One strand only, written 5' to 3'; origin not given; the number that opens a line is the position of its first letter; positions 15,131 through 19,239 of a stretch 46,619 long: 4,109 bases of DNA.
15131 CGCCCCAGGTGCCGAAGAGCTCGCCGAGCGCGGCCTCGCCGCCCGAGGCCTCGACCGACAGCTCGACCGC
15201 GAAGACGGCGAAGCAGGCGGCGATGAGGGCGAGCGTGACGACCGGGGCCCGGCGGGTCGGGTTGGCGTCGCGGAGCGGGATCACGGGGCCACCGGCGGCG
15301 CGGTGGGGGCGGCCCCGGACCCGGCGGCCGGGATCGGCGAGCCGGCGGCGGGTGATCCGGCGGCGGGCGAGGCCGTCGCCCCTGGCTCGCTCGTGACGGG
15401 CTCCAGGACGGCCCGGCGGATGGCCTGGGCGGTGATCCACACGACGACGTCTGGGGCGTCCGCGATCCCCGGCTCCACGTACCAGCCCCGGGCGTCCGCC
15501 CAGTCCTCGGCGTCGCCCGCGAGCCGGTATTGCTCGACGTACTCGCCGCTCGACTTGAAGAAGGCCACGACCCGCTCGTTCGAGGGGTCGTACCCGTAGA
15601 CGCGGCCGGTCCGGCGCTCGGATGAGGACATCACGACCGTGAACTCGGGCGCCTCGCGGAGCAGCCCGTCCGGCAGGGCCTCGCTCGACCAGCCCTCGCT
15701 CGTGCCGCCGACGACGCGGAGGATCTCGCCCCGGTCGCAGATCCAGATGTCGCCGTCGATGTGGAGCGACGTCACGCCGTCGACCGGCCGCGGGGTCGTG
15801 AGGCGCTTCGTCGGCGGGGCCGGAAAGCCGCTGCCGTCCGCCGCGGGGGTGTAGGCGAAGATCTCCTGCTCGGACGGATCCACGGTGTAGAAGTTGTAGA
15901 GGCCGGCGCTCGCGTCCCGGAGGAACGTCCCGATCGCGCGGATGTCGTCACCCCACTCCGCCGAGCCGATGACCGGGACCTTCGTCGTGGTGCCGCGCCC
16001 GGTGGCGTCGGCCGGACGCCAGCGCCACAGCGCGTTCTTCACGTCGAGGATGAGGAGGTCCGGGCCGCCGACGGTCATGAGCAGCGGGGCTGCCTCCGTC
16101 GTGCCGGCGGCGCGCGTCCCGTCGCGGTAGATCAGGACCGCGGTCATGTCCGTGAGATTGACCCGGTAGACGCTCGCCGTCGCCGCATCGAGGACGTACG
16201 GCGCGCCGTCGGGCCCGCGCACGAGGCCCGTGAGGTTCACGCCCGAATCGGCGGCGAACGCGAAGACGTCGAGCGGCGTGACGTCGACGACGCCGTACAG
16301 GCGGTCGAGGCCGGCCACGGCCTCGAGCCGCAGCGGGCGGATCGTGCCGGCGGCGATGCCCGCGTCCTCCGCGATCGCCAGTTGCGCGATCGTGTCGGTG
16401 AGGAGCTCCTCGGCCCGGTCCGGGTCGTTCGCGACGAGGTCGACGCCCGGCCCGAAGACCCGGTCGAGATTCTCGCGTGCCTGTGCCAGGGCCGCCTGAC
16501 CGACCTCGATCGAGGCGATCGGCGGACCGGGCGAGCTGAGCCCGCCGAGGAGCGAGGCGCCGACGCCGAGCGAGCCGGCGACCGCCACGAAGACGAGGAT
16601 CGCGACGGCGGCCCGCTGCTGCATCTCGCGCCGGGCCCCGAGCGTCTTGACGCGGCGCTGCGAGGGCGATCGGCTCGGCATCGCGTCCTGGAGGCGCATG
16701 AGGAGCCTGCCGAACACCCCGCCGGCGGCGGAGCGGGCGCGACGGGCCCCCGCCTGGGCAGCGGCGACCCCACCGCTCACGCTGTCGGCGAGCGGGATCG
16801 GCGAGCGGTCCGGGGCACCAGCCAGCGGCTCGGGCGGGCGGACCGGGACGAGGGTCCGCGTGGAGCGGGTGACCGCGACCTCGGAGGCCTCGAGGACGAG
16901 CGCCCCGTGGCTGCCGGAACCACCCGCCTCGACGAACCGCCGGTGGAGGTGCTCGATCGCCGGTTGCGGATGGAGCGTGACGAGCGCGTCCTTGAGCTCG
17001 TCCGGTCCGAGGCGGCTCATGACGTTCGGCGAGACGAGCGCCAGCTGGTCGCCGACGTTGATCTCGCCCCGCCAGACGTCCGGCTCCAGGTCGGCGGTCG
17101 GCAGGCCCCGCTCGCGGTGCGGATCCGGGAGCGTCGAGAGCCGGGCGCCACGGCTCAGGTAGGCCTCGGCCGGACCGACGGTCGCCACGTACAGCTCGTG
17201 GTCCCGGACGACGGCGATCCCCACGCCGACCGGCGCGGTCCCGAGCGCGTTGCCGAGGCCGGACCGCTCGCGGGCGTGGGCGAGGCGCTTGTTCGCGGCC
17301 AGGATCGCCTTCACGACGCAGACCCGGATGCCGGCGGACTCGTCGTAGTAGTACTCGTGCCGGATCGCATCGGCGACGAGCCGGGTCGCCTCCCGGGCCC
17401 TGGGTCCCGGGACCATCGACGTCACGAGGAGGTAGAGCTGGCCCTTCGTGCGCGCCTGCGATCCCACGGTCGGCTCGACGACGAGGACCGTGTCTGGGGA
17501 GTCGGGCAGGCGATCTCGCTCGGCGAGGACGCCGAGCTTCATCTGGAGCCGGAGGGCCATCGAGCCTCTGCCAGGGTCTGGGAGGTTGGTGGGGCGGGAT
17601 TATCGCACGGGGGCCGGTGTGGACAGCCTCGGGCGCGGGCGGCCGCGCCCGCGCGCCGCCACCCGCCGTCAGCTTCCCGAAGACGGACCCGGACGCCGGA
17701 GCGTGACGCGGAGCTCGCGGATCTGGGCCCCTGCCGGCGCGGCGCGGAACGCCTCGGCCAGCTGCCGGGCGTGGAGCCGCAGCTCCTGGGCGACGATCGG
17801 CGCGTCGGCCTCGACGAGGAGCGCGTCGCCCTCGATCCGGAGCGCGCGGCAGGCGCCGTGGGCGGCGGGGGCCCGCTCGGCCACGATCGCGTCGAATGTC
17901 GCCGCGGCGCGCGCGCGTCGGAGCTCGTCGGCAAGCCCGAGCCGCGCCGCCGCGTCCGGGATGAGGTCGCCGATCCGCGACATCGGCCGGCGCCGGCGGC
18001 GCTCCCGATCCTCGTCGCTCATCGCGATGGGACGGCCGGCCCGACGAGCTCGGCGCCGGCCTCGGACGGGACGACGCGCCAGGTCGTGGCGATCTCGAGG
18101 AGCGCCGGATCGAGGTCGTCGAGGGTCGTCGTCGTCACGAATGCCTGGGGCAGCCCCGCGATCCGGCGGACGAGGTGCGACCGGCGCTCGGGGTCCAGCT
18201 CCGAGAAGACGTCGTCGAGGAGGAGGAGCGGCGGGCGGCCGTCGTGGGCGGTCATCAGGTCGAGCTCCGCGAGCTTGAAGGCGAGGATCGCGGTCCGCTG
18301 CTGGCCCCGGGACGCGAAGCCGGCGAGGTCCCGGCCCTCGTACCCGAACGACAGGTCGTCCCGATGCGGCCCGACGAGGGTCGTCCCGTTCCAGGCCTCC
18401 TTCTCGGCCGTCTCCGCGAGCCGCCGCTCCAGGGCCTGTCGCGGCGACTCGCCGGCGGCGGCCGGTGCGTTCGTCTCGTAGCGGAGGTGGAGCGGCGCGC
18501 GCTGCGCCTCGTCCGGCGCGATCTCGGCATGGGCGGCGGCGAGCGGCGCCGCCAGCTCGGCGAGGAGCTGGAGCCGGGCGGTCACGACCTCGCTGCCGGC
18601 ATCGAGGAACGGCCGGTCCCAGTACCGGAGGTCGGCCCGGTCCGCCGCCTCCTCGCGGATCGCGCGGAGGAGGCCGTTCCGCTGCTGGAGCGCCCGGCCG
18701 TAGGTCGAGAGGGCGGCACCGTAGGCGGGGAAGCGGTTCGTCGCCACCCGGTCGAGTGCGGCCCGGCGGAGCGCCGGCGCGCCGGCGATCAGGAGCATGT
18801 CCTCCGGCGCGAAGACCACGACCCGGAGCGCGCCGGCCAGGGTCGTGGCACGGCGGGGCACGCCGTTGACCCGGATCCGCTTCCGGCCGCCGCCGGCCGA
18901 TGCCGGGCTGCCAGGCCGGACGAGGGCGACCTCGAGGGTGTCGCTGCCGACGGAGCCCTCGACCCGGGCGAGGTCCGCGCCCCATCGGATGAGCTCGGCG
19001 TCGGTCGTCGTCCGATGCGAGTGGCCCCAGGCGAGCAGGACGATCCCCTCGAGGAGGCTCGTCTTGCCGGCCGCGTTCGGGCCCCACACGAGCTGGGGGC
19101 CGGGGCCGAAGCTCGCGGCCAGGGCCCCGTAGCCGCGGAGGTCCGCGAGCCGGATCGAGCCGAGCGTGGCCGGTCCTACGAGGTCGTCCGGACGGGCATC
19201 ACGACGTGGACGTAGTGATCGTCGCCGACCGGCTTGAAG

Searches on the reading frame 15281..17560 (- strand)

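Call 20: search_protein_families(library=pfam, proteins=[window:15281-17560:-], max_evalue=0.1)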
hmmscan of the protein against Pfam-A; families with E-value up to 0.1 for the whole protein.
window:15281-17560:- (759 aa): 0 families

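Call 48: search_protein_families(library=ncbifam, proteins=[window:15281-17560:-], max_evalue=0.01)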
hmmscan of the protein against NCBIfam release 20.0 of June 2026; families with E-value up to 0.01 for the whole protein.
window:15281-17560:- (759 aa): 1 family
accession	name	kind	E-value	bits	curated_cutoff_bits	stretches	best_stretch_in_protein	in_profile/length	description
NF033484.1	Stp1_PP2C_phos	equivalog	0.0065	16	230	0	58-144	42-125/232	Stp1/IreP family PP2C-type Ser/Thr phosphatase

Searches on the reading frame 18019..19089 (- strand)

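Call 20: search_protein_families(library=pfam, proteins=[window:18019-19089:-], max_evalue=0.1)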
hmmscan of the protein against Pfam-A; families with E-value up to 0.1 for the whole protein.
window:18019-19089:- (356 aa): 4 families
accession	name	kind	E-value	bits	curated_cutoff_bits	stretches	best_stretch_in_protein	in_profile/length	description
PF13304.12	AAA_21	-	2.9e-08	34.6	27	2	3-31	6-36/304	AAA domain, putative AbiEii toxin, Type IV TA system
PF02463.25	SMC_N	-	2e-07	31.1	40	1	2-322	30-198/220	RecF/RecN/SMC N terminal domain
PF13476.12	AAA_23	-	0.002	19.2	27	1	2-32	25-55/201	AAA domain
PF13514.12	AAA_27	-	0.006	16.6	22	1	2-30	32-60/206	AAA domain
